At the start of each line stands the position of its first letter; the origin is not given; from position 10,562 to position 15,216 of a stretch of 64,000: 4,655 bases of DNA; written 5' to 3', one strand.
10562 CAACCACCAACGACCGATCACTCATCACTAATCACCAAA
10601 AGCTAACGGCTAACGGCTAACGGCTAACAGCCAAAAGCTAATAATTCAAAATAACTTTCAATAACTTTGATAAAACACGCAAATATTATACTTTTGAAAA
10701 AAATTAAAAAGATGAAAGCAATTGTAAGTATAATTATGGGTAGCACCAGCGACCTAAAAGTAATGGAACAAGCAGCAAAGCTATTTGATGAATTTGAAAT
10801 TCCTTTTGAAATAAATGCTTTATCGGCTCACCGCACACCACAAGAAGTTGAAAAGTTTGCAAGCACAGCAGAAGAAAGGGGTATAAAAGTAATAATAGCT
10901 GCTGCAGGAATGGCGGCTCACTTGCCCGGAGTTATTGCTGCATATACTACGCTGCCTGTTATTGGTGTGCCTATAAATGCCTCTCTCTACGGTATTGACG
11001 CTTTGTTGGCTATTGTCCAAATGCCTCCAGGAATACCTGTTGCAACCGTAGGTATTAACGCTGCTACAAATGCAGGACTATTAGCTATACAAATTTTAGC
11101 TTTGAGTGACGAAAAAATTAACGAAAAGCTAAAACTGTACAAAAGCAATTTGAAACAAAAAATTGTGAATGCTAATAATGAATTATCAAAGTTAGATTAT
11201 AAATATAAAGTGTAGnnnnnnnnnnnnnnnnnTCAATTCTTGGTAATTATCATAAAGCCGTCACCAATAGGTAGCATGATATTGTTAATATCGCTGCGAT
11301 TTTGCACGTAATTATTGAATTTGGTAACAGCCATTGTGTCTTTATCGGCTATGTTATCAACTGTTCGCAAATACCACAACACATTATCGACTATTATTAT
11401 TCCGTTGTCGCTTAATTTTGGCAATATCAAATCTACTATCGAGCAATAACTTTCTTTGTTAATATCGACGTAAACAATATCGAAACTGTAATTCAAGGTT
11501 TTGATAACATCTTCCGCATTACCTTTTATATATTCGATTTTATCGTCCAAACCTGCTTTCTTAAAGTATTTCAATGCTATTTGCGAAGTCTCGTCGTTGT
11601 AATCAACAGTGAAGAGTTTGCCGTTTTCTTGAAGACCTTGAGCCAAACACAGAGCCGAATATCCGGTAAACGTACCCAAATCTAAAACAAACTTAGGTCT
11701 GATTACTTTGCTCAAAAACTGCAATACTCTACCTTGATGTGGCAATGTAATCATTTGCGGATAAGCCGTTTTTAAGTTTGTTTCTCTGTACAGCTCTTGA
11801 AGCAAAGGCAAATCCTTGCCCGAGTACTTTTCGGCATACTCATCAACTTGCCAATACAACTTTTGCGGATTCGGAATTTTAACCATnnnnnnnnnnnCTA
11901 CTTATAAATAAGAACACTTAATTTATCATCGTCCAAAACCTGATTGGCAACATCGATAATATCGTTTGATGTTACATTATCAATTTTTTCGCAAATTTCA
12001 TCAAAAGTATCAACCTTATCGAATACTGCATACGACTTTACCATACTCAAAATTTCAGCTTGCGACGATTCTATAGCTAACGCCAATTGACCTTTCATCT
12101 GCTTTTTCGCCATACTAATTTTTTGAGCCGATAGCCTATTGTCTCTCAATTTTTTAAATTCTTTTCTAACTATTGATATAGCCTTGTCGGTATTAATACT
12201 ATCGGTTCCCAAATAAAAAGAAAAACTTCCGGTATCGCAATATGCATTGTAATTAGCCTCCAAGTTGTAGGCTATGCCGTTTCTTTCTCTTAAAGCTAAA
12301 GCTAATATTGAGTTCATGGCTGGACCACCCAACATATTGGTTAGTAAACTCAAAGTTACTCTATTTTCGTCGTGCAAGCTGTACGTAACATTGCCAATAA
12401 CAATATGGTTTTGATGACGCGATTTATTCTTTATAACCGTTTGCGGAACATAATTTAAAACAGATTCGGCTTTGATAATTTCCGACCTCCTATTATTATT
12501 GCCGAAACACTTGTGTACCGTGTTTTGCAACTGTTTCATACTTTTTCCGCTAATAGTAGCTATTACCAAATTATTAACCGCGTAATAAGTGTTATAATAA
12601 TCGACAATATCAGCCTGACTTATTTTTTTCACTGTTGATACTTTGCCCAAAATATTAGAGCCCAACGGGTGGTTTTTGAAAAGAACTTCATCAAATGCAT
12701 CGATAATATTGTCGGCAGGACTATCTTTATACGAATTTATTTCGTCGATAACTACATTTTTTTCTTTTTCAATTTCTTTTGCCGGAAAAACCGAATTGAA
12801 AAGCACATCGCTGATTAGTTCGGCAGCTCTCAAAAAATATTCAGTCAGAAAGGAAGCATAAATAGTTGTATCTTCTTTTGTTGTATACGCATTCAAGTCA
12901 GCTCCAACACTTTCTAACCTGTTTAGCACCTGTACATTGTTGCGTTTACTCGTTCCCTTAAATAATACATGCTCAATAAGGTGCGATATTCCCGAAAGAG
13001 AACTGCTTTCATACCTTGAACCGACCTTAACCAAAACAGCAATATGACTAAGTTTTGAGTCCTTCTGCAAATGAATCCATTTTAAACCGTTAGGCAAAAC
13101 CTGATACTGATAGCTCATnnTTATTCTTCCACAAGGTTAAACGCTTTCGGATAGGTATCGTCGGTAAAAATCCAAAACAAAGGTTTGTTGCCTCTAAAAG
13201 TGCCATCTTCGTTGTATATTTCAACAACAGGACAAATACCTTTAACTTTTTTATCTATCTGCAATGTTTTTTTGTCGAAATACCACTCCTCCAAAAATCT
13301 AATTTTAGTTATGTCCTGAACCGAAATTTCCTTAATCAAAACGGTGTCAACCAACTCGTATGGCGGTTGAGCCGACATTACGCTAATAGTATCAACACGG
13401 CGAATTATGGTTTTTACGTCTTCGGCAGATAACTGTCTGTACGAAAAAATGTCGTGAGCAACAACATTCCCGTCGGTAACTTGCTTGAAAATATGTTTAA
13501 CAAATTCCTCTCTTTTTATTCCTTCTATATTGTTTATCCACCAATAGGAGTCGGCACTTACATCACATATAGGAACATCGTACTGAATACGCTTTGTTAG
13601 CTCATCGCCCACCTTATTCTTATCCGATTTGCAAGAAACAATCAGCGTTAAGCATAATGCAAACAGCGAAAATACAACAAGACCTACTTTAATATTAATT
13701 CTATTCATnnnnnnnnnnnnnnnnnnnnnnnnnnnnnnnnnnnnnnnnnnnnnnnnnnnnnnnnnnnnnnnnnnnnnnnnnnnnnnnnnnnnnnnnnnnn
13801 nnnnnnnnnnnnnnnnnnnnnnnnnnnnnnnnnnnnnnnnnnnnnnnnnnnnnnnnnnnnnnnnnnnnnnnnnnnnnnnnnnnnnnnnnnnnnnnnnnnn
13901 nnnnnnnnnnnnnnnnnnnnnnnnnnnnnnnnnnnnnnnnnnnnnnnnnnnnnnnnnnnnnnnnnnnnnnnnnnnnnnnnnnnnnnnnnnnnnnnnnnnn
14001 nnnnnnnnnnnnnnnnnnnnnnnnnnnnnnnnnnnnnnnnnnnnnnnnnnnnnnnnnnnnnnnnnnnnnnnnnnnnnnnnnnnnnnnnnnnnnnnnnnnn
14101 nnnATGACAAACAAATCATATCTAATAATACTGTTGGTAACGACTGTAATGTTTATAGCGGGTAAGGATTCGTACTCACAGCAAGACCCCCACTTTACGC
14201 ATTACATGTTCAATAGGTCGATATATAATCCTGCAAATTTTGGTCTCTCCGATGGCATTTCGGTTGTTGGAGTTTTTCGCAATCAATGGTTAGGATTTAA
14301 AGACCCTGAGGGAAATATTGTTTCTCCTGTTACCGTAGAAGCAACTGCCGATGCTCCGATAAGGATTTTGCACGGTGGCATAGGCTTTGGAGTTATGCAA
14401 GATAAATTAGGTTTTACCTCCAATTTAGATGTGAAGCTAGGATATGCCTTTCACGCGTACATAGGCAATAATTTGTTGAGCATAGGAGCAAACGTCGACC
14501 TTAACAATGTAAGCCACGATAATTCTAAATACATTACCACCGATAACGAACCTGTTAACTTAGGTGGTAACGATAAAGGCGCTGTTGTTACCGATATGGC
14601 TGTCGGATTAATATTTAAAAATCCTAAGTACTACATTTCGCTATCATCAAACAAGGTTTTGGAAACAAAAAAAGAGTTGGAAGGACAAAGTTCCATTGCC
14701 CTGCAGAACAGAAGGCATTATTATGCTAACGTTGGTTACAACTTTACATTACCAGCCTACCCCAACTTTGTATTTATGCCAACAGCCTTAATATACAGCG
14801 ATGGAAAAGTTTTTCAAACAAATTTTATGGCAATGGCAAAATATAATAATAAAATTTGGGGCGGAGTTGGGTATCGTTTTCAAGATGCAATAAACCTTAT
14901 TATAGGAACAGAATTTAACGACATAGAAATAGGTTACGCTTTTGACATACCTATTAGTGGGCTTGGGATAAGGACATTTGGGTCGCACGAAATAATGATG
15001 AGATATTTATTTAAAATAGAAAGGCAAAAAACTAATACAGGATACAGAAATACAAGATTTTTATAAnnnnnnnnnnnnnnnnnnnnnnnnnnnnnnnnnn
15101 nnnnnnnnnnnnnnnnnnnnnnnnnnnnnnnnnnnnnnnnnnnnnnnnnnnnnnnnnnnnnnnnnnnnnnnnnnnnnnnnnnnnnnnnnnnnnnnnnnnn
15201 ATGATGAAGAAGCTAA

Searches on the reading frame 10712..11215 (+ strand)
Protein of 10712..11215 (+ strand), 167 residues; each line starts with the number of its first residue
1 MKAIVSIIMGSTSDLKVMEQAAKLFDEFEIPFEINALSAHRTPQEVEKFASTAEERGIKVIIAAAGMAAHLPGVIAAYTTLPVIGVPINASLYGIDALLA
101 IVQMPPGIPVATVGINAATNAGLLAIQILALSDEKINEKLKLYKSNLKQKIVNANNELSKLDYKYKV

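Call 16: search_protein_families(library=pfam, proteins=[window:10712-11215:+])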
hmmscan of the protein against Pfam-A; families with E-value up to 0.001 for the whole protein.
window:10712-11215:+ (167 aa): 2 families
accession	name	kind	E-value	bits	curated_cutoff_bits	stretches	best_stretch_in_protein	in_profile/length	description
PF00731.26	AIRC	-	3.6e-64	215.2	30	1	5-149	2-147/148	AIR carboxylase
PF13685.12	Fe-ADH_2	-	0.0003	21.3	28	1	5-104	22-122/149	Iron-containing alcohol dehydrogenase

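Call 20: find_encoding_contigs(protein=window:10712-11215:+, flank=3000, max_places=10)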
Protein window:10712-11215:+ (167 aa): no gene with exactly this product is on record in the collection.

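Call 21: find_homologous_proteins(query=window:10712-11215:+, max_evalue=1e-40)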
Query window:10712-11215:+ (167 aa): 7999 proteins with E <= 1e-40 among 8000 candidates; the best 120 are listed.
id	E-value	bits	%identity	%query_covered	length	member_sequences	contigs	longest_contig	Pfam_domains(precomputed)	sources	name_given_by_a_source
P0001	1.5e-97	341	100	100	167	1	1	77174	PF00731.27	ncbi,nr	ncbi:MAG: 5-(carboxyamino)imidazole ribonucleotide mutase [Lentimicrobiaceae bacterium]|nr:5-(carbox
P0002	7.1e-95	333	98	100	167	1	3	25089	PF13685.13,PF00731.27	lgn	-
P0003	2.2e-92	325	95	100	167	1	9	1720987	PF13685.13,PF00731.27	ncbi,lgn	ncbi:MAG: 5-(carboxyamino)imidazole ribonucleotide mutase [Bacteroidales bacterium]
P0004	3.0e-92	324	95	100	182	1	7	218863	PF13685.13,PF00731.27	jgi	jgi:5-(carboxyamino)imidazole ribonucleotide mutase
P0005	6.9e-92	323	94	100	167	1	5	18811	PF13685.13,PF00731.27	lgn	-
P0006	7.4e-91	320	93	100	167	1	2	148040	PF13685.13,PF00731.27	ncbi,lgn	ncbi:MAG: 5-(carboxyamino)imidazole ribonucleotide mutase [Bacteroidales bacterium]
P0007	3.5e-88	311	95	95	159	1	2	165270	PF00731.27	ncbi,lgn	-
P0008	1.1e-87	309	94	95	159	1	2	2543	PF00731.27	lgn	-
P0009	7.6e-75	268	78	99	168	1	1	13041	PF13685.13,PF00731.27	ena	-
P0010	1.1e-74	267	78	100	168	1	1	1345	PF00731.27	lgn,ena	-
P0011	2.1e-74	266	77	100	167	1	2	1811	PF00731.27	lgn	-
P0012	2.8e-74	266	78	99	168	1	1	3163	PF00731.27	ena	-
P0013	2.8e-74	266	78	100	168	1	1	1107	PF13685.13,PF00731.27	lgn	-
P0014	4.2e-74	265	78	99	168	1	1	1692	PF13685.13,PF00731.27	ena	-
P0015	5.0e-74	265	78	99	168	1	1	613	PF00731.27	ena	-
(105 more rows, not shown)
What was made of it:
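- On Cyanobacterial STRR in the strict sense: The organism is a Lentimicrobiaceae MAG (call 21).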

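Call 22: find_encoding_contigs(protein=P0002, flank=4000, max_places=4)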
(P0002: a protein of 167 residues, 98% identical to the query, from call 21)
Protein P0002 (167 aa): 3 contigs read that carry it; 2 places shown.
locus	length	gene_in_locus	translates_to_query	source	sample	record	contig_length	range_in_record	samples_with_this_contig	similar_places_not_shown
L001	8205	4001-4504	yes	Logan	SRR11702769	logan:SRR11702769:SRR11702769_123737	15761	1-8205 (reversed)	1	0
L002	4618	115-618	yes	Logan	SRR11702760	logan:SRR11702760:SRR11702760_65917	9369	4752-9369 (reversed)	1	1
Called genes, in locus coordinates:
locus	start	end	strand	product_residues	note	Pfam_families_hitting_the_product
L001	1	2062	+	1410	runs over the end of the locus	PF05693:Glycogen_syn, PF08323:Glyco_transf_5 (weak), PF05693:Glycogen_syn, PF00534:Glycos_transf_1, PF13692:Glyco_trans_1_4 (weak), PF11897:DUF3417, PF00343:Phosphorylase, PF28476:GlgP_C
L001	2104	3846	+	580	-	PF02878:PGM_PMM_I, PF02879:PGM_PMM_II, PF02880:PGM_PMM_III, PF00408:PGM_PMM_IV (weak)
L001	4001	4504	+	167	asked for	PF00731:AIRC, PF13685:Fe-ADH_2 (weak)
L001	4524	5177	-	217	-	PF01135:PCMT, PF01596:Methyltransf_3, PF13578:Methyltransf_24, PF13649:Methyltransf_25 (weak), PF13847:Methyltransf_31 (weak)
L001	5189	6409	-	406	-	PF00675:Peptidase_M16, PF05193:Peptidase_M16_C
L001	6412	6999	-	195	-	PF19841:GldN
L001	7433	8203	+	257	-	?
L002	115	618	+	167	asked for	PF00731:AIRC, PF13685:Fe-ADH_2 (weak)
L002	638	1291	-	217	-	PF01135:PCMT, PF01596:Methyltransf_3, PF13578:Methyltransf_24, PF13649:Methyltransf_25 (weak), PF13847:Methyltransf_31 (weak)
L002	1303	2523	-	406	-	PF00675:Peptidase_M16, PF05193:Peptidase_M16_C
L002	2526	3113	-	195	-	PF19841:GldN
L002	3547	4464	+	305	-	PF11751:PorP_SprF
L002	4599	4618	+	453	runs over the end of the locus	PF03781:FGE-sulfatase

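Call 23: find_encoding_contigs(protein=P0003, flank=4000, max_places=6)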
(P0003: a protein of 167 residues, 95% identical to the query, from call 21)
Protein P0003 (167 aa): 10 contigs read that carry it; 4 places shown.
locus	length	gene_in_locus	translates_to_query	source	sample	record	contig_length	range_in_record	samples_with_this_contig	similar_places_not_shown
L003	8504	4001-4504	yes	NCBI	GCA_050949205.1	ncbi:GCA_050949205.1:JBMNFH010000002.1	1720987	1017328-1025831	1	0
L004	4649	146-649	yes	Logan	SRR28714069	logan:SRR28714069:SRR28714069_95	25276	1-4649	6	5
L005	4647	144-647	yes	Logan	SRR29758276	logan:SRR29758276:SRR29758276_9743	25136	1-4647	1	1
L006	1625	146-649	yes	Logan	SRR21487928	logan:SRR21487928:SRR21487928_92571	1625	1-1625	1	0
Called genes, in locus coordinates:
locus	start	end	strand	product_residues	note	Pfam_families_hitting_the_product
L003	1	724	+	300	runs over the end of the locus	PF02588:YitT_membrane, PF19700:DUF6198 (weak), PF10035:DUF2179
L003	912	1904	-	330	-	PF01018:GTP1_OBG, PF01926:MMR_HSR1, PF02421:FeoB_N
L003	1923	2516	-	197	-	PF00406:ADK, PF13238:AAA_18 (weak), PF13207:AAA_17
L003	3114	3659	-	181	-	PF00156:Pribosyltran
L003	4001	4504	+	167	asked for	PF00731:AIRC, PF13685:Fe-ADH_2 (faint)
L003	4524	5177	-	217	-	PF01135:PCMT, PF01596:Methyltransf_3, PF01209:Ubie_methyltran (weak), PF13578:Methyltransf_24, PF13649:Methyltransf_25 (weak), PF13847:Methyltransf_31 (weak)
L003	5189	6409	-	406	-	PF00675:Peptidase_M16, PF05193:Peptidase_M16_C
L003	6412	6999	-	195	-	PF19841:GldN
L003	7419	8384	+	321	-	PF11751:PorP_SprF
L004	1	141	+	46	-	?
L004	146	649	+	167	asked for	PF00731:AIRC, PF13685:Fe-ADH_2 (faint)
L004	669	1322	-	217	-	PF01135:PCMT, PF01596:Methyltransf_3, PF01209:Ubie_methyltran (weak), PF13578:Methyltransf_24, PF13649:Methyltransf_25 (weak), PF13847:Methyltransf_31 (weak)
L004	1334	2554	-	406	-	PF00675:Peptidase_M16, PF05193:Peptidase_M16_C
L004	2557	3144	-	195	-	PF19841:GldN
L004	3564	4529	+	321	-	PF11751:PorP_SprF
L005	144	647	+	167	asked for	PF00731:AIRC, PF13685:Fe-ADH_2 (faint)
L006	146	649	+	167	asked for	PF00731:AIRC, PF13685:Fe-ADH_2 (faint)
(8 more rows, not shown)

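Call 24: find_encoding_contigs(protein=P0006, flank=4000, max_places=4)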
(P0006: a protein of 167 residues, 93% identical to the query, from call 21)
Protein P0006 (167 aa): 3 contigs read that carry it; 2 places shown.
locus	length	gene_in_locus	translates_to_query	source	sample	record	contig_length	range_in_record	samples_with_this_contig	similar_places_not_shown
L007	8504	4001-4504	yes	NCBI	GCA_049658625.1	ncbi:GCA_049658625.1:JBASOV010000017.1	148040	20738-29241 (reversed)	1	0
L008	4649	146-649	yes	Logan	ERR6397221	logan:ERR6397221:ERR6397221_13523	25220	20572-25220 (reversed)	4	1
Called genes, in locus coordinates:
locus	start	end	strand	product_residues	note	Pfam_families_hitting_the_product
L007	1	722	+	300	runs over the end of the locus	PF02588:YitT_membrane, PF19700:DUF6198 (weak), PF10035:DUF2179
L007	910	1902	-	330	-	PF01018:GTP1_OBG, PF01926:MMR_HSR1, PF02421:FeoB_N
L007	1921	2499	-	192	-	PF00406:ADK, PF13207:AAA_17, PF13238:AAA_18 (weak)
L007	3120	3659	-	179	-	PF00156:Pribosyltran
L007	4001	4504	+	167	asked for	PF00731:AIRC, PF13685:Fe-ADH_2 (weak)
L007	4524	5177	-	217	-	PF01135:PCMT, PF01596:Methyltransf_3, PF01209:Ubie_methyltran (weak), PF13578:Methyltransf_24, PF13649:Methyltransf_25 (weak), PF13847:Methyltransf_31 (weak)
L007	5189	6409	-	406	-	PF00675:Peptidase_M16, PF05193:Peptidase_M16_C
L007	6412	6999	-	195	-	PF19841:GldN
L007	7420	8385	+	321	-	PF11751:PorP_SprF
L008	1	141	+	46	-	?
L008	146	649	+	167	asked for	PF00731:AIRC, PF13685:Fe-ADH_2 (weak)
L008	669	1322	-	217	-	PF01135:PCMT, PF01596:Methyltransf_3, PF01209:Ubie_methyltran (weak), PF13578:Methyltransf_24, PF13649:Methyltransf_25 (weak), PF13847:Methyltransf_31 (weak)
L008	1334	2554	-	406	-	PF00675:Peptidase_M16, PF05193:Peptidase_M16_C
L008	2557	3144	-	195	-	PF19841:GldN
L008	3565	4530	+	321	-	PF11751:PorP_SprF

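Call 34: find_encoding_contigs(protein=P0004, flank=4000, max_places=7)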
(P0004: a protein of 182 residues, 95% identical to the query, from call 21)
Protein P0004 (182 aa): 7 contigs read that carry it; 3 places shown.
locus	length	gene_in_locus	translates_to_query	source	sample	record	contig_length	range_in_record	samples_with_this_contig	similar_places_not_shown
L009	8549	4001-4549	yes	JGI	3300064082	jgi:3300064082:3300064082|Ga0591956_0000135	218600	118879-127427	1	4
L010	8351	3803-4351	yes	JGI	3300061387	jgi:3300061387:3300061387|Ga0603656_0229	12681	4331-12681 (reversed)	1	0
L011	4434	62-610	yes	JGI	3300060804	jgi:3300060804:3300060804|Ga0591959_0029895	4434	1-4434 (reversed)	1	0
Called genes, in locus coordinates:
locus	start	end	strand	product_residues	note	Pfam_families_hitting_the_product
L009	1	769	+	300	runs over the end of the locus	PF02588:YitT_membrane, PF19700:DUF6198 (weak), PF10035:DUF2179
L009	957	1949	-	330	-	PF01018:GTP1_OBG, PF01926:MMR_HSR1, PF02421:FeoB_N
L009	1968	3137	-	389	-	PF00004:AAA (faint), PF00406:ADK, PF02223:Thymidylate_kin (faint), PF13207:AAA_17, PF13238:AAA_18, PF00406:ADK, PF13207:AAA_17, PF13238:AAA_18 (weak), +1 more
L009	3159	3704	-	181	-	PF00156:Pribosyltran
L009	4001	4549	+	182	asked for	PF13685:Fe-ADH_2 (weak), PF00731:AIRC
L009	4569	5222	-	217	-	PF01135:PCMT, PF01596:Methyltransf_3, PF01209:Ubie_methyltran (weak), PF13578:Methyltransf_24, PF13649:Methyltransf_25 (weak), PF13847:Methyltransf_31 (weak)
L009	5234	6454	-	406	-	PF00675:Peptidase_M16, PF05193:Peptidase_M16_C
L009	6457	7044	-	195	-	PF19841:GldN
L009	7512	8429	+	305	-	PF11751:PorP_SprF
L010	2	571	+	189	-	?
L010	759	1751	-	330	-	PF01018:GTP1_OBG, PF01926:MMR_HSR1, PF02421:FeoB_N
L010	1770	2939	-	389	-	PF00004:AAA (faint), PF00406:ADK, PF02223:Thymidylate_kin (faint), PF13207:AAA_17, PF13238:AAA_18, PF00406:ADK, PF13207:AAA_17, PF13238:AAA_18 (weak), +1 more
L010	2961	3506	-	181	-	PF00156:Pribosyltran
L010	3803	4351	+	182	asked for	PF13685:Fe-ADH_2 (weak), PF00731:AIRC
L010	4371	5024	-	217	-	PF01135:PCMT, PF01596:Methyltransf_3, PF01209:Ubie_methyltran (weak), PF13578:Methyltransf_24, PF13649:Methyltransf_25 (weak), PF13847:Methyltransf_31 (weak)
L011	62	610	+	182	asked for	PF13685:Fe-ADH_2 (weak), PF00731:AIRC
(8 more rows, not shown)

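Call 35: find_encoding_contigs(protein=P0007, flank=4000, max_places=4)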
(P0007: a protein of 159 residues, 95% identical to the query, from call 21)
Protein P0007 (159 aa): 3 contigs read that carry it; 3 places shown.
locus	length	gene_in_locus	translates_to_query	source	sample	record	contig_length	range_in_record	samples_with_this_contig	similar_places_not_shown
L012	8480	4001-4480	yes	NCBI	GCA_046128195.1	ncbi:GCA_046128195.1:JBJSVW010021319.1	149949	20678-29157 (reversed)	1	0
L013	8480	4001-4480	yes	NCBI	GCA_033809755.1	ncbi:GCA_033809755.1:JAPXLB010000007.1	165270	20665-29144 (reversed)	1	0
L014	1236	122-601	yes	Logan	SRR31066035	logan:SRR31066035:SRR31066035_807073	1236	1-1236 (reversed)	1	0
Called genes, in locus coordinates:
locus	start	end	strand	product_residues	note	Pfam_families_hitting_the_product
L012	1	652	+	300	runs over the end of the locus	PF02588:YitT_membrane, PF19700:DUF6198 (weak), PF10035:DUF2179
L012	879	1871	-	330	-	PF01018:GTP1_OBG, PF01926:MMR_HSR1, PF02421:FeoB_N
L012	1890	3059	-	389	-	PF00004:AAA (faint), PF00406:ADK, PF02223:Thymidylate_kin (faint), PF13207:AAA_17, PF13238:AAA_18, PF00406:ADK, PF13207:AAA_17, PF13238:AAA_18 (weak), +1 more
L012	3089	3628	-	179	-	PF00156:Pribosyltran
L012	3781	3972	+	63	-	-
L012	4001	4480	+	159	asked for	PF00731:AIRC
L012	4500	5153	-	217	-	PF01135:PCMT, PF01596:Methyltransf_3, PF01209:Ubie_methyltran (weak), PF13578:Methyltransf_24, PF13649:Methyltransf_25 (weak), PF13847:Methyltransf_31 (weak)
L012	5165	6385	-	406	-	PF00675:Peptidase_M16, PF05193:Peptidase_M16_C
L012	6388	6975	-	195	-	PF19841:GldN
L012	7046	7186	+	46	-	-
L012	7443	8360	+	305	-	PF11751:PorP_SprF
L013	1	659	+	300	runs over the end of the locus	PF02588:YitT_membrane, PF19700:DUF6198 (weak), PF10035:DUF2179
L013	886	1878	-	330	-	PF01018:GTP1_OBG, PF01926:MMR_HSR1, PF02421:FeoB_N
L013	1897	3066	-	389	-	PF00004:AAA (faint), PF00406:ADK, PF02223:Thymidylate_kin (faint), PF13207:AAA_17, PF13238:AAA_18, PF00406:ADK, PF13207:AAA_17, PF13238:AAA_18 (weak), +1 more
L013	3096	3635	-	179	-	PF00156:Pribosyltran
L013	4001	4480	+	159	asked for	PF00731:AIRC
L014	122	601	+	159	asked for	PF00731:AIRC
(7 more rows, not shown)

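Call 36: find_encoding_contigs(protein=P0005, flank=4000, max_places=5)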
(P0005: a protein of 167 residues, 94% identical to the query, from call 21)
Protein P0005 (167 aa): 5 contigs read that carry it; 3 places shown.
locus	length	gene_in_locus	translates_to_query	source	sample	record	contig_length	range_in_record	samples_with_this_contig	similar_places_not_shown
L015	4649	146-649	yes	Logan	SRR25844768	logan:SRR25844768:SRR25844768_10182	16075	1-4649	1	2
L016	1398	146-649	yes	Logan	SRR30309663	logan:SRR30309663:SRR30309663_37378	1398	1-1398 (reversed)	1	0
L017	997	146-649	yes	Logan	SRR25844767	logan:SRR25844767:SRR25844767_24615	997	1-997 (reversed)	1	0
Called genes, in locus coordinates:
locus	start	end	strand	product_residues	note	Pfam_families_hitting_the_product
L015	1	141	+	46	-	?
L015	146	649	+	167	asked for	PF00731:AIRC, PF13685:Fe-ADH_2 (faint)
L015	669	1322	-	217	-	PF01135:PCMT, PF01596:Methyltransf_3, PF01209:Ubie_methyltran (weak), PF13578:Methyltransf_24, PF13649:Methyltransf_25 (weak), PF13847:Methyltransf_31 (weak)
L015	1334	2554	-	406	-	PF00675:Peptidase_M16, PF05193:Peptidase_M16_C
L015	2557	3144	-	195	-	PF19841:GldN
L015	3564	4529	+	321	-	PF11751:PorP_SprF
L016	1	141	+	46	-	?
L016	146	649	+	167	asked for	PF00731:AIRC, PF13685:Fe-ADH_2 (faint)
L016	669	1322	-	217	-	PF01135:PCMT, PF01596:Methyltransf_3, PF01209:Ubie_methyltran (weak), PF13578:Methyltransf_24, PF13649:Methyltransf_25 (weak), PF13847:Methyltransf_31 (weak)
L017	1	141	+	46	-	?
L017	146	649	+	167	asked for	PF00731:AIRC, PF13685:Fe-ADH_2 (faint)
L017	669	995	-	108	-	?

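Call 71: search_protein_families(library=ncbifam, proteins=[window:10712-11215:+], max_evalue=1e-10)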
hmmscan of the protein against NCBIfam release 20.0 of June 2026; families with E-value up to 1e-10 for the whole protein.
window:10712-11215:+ (167 aa): 2 families
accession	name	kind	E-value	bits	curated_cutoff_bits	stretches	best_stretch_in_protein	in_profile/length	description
TIGR01162.1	purE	equivalog_domain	4.3e-62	208.2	149.6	1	5-158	1-155/156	5-(carboxyamino)imidazole ribonucleotide mutase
NF033503.1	LarB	equivalog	6.9e-12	45.5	175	1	3-129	80-207/209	nickel pincer cofactor biosynthesis protein LarB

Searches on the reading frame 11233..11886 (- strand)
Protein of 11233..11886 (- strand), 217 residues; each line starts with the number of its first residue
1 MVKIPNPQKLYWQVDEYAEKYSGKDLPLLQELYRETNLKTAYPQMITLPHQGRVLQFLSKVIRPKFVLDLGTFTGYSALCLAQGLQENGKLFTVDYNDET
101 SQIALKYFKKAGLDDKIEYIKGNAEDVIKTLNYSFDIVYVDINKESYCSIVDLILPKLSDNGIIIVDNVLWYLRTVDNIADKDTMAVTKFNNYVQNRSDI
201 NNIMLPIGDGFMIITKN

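Call 16: search_protein_families(library=pfam, proteins=[window:11233-11886:-])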
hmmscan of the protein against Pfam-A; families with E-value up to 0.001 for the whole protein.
window:11233-11886:- (217 aa): 7 families
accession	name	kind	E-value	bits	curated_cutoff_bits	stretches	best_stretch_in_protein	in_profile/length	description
PF01596.23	Methyltransf_3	-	4.1e-41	141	22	1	21-216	3-203/204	O-methyltransferase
PF13578.12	Methyltransf_24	-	8.4e-18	65.6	26.3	1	69-169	2-105/105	Methyltransferase domain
PF01135.25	PCMT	-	1.8e-07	31.6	20.3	1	30-122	40-131/210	Protein-L-isoaspartate(D-aspartate) O-methyltransferase (PCMT)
PF13649.12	Methyltransf_25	-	4.5e-07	30.9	27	1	67-140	1-70/97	Methyltransferase domain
PF13847.12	Methyltransf_31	-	8.7e-07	29.2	27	1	67-170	7-113/145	Methyltransferase domain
PF01209.24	Ubie_methyltran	-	1.3e-05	25.2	20.1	1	59-140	43-122/233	ubiE/COQ5 methyltransferase family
PF08704.16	GCD14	-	0.00046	20.4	26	1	66-142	43-121/247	tRNA methyltransferase complex GCD14 subunit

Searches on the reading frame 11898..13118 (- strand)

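Call 16: search_protein_families(library=pfam, proteins=[window:11898-13118:-])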
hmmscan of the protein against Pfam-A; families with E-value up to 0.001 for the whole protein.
window:11898-13118:- (406 aa): 2 families
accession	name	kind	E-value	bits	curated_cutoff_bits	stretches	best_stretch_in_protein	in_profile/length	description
PF00675.25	Peptidase_M16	-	2.8e-33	115.4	22.3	1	20-158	9-147/149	Insulinase (Peptidase family M16)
PF05193.26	Peptidase_M16_C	-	2.3e-28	99.7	23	1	165-341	1-181/181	Peptidase M16 inactive domain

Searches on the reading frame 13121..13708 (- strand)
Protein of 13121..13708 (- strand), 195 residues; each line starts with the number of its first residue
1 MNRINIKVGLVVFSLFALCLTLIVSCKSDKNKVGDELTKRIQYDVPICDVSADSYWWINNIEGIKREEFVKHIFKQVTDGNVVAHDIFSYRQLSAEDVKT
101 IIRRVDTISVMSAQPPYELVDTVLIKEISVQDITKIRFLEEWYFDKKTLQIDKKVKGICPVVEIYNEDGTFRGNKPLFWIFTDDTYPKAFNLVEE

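Call 67: search_protein_families(library=pfam, max_evalue=0.00001, proteins=[window:13121-13708:-])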
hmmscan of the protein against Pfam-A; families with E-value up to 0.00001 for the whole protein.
window:13121-13708:- (195 aa): 1 family
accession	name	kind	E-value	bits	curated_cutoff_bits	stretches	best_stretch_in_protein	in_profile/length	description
PF19841.4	GldN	-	4.9e-15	56.2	23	1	65-187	31-151/228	Gliding motility associated protein GldN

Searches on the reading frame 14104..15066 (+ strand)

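Call 67: search_protein_families(library=pfam, max_evalue=0.00001, proteins=[window:14104-15066:+])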
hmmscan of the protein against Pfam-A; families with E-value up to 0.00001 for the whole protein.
window:14104-15066:+ (320 aa): 1 family
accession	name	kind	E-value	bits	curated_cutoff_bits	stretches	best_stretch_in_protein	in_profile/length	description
PF11751.14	PorP_SprF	-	3.3e-57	194.6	22.3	1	25-301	3-273/273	Type IX secretion system membrane protein PorP/SprF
